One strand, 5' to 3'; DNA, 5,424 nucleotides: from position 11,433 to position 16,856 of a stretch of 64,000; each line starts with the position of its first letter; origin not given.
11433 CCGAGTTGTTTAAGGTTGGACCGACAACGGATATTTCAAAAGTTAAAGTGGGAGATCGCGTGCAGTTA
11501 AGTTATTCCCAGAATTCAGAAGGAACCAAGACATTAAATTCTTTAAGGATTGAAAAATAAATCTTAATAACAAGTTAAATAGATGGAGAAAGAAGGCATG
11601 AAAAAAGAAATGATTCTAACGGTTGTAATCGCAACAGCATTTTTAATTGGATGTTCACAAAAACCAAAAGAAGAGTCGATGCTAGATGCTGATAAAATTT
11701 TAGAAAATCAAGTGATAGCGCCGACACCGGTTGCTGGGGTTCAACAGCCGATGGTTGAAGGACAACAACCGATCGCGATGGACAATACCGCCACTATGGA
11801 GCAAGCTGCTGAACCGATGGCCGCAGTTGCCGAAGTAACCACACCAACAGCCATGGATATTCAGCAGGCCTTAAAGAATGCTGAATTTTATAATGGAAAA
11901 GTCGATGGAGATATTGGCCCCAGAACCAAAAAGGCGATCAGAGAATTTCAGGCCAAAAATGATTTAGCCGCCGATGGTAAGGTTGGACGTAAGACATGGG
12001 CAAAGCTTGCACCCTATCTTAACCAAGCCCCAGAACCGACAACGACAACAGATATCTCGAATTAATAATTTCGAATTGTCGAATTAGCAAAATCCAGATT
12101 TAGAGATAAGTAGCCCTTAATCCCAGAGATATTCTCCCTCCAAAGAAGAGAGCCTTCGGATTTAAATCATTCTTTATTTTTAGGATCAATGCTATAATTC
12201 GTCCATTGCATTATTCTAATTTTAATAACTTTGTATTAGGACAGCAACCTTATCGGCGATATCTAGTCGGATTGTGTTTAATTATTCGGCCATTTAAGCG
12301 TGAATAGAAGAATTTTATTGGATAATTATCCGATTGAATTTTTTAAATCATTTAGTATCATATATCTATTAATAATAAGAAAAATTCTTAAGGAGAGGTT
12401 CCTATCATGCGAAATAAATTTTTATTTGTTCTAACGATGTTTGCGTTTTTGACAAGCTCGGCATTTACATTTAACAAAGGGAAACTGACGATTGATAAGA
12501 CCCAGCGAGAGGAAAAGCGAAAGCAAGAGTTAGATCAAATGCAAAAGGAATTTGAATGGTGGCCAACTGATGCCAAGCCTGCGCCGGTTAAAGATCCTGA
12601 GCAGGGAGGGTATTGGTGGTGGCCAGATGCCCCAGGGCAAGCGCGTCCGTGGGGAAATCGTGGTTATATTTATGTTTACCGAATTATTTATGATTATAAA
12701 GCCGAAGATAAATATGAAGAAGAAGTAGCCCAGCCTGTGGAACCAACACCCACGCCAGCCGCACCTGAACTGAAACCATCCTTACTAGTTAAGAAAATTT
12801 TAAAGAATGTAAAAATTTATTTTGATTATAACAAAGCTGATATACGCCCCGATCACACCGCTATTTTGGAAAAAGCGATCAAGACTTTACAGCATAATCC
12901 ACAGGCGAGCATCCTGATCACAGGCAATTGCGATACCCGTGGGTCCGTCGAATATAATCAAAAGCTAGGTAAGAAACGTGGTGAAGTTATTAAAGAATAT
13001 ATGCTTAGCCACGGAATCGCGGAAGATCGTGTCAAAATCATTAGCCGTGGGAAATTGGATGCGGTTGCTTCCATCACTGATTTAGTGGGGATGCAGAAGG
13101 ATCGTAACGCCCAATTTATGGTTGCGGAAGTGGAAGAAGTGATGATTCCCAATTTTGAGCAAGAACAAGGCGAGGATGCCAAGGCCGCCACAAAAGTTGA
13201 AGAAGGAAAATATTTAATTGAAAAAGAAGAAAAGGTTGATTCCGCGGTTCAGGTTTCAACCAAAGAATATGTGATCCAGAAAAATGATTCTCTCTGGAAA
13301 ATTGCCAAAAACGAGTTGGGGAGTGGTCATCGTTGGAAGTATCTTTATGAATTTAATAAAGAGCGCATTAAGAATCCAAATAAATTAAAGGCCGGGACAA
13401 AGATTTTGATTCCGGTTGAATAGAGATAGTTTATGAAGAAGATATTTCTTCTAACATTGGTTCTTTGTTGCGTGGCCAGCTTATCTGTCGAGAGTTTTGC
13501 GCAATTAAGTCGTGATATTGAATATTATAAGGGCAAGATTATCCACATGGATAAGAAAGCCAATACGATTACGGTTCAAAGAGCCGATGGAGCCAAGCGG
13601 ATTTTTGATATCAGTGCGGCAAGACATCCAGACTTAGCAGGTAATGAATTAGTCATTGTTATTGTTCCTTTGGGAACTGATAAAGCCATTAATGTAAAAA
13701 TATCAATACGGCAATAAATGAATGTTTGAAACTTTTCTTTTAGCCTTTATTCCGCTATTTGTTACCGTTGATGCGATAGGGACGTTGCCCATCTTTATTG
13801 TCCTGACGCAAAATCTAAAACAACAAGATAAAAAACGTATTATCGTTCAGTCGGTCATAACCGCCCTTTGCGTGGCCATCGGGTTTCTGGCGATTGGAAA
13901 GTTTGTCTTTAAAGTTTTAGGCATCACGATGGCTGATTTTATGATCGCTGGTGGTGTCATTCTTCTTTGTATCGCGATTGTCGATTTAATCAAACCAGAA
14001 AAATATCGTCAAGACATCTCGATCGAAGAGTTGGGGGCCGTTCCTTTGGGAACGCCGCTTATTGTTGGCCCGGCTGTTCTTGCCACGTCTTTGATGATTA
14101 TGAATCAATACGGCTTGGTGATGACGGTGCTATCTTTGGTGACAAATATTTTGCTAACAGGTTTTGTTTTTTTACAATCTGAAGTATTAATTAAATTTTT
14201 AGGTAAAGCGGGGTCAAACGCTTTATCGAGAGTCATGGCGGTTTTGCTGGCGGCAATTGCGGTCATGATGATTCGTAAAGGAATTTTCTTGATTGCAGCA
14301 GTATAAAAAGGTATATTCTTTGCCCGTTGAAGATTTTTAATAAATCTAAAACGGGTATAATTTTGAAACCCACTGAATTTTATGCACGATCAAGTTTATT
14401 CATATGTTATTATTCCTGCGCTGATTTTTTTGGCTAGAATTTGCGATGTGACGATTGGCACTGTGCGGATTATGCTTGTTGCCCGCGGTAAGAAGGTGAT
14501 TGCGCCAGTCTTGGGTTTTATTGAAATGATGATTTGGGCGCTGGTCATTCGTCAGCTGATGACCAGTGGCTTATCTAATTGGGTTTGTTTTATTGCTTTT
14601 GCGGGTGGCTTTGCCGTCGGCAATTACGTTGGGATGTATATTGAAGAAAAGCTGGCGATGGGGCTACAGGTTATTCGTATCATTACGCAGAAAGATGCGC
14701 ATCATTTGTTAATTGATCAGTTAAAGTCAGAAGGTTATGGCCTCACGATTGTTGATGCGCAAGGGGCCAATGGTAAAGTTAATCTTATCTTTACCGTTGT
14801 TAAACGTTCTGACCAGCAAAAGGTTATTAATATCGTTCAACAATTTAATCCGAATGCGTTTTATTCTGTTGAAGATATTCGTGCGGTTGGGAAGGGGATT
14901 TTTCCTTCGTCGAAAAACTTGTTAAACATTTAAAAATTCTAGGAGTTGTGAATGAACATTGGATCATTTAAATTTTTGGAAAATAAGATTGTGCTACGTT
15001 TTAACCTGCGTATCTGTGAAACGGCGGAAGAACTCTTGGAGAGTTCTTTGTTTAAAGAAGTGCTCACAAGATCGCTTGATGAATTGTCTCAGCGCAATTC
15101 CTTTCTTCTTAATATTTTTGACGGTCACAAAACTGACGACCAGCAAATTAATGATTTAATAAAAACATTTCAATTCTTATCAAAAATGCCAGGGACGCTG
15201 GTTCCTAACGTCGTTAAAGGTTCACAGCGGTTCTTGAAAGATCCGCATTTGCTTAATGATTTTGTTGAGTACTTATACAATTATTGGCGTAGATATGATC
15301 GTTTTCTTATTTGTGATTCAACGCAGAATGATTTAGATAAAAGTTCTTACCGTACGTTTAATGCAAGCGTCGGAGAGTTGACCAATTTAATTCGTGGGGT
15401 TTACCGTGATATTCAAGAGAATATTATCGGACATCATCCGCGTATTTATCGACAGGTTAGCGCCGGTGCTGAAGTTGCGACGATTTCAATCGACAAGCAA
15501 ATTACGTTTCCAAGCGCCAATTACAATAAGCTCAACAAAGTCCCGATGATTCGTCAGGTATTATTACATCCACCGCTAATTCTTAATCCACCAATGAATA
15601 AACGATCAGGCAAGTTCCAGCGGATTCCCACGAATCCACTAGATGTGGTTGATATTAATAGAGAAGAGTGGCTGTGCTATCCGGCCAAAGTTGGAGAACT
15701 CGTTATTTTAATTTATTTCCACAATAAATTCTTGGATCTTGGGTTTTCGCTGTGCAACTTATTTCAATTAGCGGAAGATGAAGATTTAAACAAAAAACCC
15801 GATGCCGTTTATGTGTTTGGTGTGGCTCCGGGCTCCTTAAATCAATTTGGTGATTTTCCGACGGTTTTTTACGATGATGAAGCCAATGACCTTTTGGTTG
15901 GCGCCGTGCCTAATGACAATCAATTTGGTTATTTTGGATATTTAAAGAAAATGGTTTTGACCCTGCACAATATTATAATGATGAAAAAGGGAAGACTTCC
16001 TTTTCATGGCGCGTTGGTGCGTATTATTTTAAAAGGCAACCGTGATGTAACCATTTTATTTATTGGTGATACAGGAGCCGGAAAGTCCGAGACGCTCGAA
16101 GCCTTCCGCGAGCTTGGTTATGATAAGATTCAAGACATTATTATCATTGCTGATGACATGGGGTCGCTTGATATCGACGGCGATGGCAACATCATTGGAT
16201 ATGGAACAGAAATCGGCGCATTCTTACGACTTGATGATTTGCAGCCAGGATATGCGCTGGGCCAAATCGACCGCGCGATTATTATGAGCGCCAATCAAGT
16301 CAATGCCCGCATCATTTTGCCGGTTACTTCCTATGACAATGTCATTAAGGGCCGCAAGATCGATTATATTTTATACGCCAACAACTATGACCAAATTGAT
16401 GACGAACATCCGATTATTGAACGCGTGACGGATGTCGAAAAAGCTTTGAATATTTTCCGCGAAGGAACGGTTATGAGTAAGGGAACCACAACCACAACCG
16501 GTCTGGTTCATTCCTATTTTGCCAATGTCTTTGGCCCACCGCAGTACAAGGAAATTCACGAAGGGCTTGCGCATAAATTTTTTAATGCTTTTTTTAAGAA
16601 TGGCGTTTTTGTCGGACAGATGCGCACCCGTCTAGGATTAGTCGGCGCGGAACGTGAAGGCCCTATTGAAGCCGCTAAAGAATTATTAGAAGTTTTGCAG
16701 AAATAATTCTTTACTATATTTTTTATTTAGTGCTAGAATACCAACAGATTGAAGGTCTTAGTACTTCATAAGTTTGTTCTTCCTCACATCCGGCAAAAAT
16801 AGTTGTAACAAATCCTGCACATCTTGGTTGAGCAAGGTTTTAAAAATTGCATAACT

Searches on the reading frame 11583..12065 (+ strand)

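Call 33: search_protein_families(library=pfam, proteins=[window:11583-12065:+], max_evalue=0.00001)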
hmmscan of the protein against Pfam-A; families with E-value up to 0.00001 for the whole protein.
window:11583-12065:+ (160 aa): 2 families
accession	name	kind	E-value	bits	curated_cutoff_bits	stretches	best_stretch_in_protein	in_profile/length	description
PF01471.23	PG_binding_1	-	2e-17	63.5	23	1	91-142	6-57/57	Putative peptidoglycan binding domain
PF09374.15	PG_binding_3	-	8.7e-06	26.3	24.6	0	93-122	5-33/76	Predicted Peptidoglycan domain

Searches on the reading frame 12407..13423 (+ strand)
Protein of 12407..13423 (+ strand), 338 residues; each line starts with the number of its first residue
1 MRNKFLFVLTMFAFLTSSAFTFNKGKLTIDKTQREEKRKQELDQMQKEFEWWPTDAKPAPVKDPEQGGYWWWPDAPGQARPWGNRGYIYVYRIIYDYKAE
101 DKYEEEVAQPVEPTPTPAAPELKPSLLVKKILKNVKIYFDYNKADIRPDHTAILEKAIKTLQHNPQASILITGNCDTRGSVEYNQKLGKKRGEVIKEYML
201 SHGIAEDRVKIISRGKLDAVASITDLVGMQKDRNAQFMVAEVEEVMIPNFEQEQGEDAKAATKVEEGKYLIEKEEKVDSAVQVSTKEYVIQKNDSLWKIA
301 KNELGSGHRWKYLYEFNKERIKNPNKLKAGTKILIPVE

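Call 33: search_protein_families(library=pfam, proteins=[window:12407-13423:+], max_evalue=0.00001)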
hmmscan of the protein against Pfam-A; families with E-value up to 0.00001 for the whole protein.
window:12407-13423:+ (338 aa): 2 families
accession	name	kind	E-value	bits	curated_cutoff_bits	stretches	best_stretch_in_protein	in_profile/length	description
PF00691.25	OmpA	-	3.2e-16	59.9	27.2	1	138-223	1-88/98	OmpA family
PF01476.26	LysM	-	7.4e-07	29.5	20.9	1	288-336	1-43/43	LysM domain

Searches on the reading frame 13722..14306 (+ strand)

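Call 33: search_protein_families(library=pfam, proteins=[window:13722-14306:+], max_evalue=0.00001)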
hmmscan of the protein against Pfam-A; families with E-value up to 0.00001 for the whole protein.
window:13722-14306:+ (194 aa): 1 family
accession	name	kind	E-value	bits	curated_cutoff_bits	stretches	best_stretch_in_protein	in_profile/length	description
PF01914.23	MarC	-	2.6e-37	128.7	23.9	1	3-188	2-199/203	MarC family integral membrane protein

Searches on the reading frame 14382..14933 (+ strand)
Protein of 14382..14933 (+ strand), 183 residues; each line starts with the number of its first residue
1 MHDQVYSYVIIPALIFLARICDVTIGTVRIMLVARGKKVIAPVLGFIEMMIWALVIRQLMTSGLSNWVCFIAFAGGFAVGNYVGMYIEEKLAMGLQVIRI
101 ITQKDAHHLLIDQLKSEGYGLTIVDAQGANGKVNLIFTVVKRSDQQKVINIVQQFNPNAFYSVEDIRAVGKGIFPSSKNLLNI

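Call 34: search_protein_families(library=pfam, proteins=[window:14382-14933:+], max_evalue=0.00001)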
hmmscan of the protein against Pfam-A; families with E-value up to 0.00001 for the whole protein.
window:14382-14933:+ (183 aa): 2 families
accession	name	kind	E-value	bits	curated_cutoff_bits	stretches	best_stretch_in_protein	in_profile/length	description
PF18955.5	DUF5698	-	1.3e-19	70.9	27.5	1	27-85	1-58/58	Domain of unknown function (DUF5698)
PF10035.14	DUF2179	-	8.1e-13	48.4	22.8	1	119-169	1-53/55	Uncharacterized protein conserved in bacteria (DUF2179)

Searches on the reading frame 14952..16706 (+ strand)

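Call 34: search_protein_families(library=pfam, proteins=[window:14952-16706:+], max_evalue=0.00001)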
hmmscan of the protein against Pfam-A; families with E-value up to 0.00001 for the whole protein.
window:14952-16706:+ (584 aa): 0 families

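Call 76: search_protein_families(library=ncbifam, proteins=[window:14952-16706:+], max_evalue=0.01)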
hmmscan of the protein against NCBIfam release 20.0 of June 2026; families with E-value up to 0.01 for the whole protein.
window:14952-16706:+ (584 aa): 1 family
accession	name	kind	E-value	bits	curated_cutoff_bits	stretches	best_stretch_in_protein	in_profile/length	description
NF006821.0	PRK09344.1-3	subfamily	3.4e-05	22.7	369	1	319-424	179-275/525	phosphoenolpyruvate carboxykinase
